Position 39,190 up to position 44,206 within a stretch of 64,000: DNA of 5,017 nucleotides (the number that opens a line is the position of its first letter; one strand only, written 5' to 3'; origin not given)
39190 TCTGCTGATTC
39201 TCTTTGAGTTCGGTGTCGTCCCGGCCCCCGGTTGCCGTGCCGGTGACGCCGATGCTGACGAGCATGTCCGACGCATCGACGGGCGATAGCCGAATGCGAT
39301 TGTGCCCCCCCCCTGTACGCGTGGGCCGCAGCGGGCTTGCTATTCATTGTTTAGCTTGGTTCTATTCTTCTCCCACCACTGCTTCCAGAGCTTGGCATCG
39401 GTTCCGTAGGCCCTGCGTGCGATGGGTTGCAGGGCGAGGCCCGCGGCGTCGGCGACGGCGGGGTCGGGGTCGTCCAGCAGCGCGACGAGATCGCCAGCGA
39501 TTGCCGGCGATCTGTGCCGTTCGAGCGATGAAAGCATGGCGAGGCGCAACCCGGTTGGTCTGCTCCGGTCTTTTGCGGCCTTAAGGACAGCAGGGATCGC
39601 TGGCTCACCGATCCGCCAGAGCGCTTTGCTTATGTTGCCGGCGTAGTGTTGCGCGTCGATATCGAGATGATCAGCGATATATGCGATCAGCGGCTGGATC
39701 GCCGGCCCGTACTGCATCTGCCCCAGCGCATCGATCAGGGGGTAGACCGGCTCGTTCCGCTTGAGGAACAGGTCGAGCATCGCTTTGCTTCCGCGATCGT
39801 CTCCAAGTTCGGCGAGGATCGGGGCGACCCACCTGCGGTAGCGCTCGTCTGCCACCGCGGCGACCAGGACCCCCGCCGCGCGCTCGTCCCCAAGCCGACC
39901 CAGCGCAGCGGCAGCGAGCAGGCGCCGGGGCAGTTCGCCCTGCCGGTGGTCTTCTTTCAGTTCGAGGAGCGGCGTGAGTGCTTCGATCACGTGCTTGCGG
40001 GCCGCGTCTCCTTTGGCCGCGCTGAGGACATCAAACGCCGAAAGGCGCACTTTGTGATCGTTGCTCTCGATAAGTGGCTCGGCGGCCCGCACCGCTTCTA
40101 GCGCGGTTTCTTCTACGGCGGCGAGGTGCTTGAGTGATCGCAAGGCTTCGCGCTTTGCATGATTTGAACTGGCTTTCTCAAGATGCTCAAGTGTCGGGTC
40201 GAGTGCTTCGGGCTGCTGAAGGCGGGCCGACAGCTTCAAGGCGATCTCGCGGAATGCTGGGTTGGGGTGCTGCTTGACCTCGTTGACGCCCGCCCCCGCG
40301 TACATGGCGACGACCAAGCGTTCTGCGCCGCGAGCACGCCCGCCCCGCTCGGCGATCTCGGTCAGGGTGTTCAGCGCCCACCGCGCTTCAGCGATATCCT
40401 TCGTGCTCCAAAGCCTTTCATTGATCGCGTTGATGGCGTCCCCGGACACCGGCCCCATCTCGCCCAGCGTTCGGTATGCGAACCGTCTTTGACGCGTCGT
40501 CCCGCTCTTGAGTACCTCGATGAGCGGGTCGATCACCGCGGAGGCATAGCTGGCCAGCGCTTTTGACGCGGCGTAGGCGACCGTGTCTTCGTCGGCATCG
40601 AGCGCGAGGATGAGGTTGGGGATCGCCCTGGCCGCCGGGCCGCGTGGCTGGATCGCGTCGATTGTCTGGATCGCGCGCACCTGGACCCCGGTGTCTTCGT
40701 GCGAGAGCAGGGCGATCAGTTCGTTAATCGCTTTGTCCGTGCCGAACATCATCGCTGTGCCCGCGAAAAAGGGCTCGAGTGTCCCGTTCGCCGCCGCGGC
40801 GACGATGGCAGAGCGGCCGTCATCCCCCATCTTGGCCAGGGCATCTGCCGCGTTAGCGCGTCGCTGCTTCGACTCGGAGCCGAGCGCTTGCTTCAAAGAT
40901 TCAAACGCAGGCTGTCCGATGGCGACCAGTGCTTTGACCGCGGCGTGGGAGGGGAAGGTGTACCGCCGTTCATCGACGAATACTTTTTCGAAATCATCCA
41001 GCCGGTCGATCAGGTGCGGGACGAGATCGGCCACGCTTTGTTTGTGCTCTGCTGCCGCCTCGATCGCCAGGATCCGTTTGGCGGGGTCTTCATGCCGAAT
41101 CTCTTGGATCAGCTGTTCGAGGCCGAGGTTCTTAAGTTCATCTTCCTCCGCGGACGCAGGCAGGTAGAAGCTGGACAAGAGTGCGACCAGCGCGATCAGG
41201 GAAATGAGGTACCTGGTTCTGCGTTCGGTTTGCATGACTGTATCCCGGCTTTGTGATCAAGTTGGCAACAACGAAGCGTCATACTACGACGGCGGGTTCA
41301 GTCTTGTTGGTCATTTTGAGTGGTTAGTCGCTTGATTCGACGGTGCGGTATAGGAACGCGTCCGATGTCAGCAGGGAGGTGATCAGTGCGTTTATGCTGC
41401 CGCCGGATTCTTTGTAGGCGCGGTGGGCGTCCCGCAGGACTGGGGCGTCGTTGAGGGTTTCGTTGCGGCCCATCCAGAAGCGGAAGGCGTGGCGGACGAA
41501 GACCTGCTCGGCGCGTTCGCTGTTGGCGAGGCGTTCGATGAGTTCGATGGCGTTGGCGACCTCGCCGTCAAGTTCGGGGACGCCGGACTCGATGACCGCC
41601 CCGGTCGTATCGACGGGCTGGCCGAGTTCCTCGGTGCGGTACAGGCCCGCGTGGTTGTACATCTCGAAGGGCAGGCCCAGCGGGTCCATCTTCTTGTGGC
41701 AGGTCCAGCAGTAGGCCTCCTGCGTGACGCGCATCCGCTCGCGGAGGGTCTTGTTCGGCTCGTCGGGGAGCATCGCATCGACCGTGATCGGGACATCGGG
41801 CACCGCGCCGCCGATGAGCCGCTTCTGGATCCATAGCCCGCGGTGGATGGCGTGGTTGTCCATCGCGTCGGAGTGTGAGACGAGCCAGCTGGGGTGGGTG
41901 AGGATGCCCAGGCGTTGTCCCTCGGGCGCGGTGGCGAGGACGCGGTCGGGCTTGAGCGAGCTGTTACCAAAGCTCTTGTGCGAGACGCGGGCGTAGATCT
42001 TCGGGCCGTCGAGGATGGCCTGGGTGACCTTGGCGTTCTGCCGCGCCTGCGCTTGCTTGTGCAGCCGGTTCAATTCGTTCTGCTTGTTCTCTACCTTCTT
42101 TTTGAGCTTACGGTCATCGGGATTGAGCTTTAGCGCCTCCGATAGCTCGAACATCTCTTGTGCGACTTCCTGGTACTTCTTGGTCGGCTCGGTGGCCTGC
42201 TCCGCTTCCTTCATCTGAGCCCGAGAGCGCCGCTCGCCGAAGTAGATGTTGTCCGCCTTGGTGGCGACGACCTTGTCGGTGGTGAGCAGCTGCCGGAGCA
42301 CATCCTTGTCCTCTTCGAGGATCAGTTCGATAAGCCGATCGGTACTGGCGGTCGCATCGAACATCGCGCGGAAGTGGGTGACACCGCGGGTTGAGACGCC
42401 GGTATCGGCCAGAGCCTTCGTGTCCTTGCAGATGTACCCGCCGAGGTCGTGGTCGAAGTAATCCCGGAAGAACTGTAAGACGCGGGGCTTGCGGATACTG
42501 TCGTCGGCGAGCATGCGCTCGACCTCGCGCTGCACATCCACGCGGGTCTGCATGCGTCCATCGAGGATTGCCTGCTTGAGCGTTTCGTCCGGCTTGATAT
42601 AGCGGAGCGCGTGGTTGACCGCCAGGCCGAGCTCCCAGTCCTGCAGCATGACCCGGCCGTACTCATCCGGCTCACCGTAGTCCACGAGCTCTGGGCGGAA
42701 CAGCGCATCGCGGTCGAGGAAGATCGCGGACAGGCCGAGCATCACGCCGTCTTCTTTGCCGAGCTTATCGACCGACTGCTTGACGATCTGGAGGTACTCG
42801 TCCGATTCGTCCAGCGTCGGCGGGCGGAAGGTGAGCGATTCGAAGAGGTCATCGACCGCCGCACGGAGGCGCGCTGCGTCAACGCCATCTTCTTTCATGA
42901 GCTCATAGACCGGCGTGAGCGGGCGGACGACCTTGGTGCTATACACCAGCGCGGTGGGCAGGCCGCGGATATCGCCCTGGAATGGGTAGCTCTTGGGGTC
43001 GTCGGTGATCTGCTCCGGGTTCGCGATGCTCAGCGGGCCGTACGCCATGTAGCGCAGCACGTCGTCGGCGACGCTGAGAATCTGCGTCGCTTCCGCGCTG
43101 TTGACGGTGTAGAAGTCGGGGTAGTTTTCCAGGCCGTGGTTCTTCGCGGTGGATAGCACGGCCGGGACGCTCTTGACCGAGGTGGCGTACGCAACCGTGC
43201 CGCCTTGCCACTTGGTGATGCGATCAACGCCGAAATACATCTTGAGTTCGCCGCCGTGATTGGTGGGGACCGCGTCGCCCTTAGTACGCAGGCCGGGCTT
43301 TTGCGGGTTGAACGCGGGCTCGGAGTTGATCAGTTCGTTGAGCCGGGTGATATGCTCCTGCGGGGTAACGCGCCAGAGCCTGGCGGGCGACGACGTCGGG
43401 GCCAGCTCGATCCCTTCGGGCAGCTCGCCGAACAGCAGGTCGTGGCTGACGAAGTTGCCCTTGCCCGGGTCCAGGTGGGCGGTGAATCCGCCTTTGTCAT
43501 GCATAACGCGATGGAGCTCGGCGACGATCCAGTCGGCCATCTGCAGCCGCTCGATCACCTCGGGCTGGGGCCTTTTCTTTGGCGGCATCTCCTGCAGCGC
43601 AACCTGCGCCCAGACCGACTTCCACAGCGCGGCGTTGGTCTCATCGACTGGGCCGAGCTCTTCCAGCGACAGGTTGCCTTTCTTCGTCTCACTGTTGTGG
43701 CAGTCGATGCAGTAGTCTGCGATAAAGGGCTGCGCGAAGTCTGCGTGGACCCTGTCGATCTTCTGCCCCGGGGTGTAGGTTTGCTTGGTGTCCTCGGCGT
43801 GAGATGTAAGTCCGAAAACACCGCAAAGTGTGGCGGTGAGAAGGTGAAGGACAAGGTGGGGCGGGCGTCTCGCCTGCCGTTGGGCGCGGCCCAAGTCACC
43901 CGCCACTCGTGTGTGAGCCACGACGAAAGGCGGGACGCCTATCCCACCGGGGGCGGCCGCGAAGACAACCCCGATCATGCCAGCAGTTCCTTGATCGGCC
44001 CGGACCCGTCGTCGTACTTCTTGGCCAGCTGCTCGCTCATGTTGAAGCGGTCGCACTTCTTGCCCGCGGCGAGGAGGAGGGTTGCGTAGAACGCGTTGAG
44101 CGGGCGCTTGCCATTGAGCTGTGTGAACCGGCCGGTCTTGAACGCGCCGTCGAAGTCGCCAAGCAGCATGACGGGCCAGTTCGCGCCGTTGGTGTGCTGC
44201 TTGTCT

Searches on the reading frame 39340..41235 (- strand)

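Call 90: search_protein_families(library=pfam, proteins=[window:39340-41235:-], max_evalue=0.00001)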
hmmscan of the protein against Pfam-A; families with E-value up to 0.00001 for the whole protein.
window:39340-41235:- (631 aa): 3 families
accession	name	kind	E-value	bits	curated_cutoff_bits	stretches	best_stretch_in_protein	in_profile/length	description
PF13646.12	HEAT_2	-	1.8e-28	99.1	27.7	0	205-288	1-87/88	HEAT repeats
PF02985.28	HEAT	-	4.8e-07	29.9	23.5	0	583-607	5-29/31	HEAT repeat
PF03130.22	HEAT_PBS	-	7.4e-06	26.4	20.9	0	440-463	4-27/27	PBS lyase HEAT-like repeat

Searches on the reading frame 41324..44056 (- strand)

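Call 90: search_protein_families(library=pfam, proteins=[window:41324-44056:-], max_evalue=0.00001)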
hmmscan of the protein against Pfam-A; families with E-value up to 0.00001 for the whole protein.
window:41324-44056:- (910 aa): 4 families
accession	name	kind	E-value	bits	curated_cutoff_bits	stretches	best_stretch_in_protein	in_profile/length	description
PF07627.16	PSCyt3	-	8.5e-26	90.6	27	1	715-810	1-98/98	Protein of unknown function (DUF1588)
PF07624.16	PSD2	-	3.1e-13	49.7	25.8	1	832-901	4-74/74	Protein of unknown function (DUF1585)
PF07631.16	PSD4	-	1e-12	49.1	23.3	1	471-600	1-120/128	Protein of unknown function (DUF1592)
PF07635.16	PSCyt1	-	4.9e-07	30.7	22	1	116-160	1-58/59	Planctomycete cytochrome C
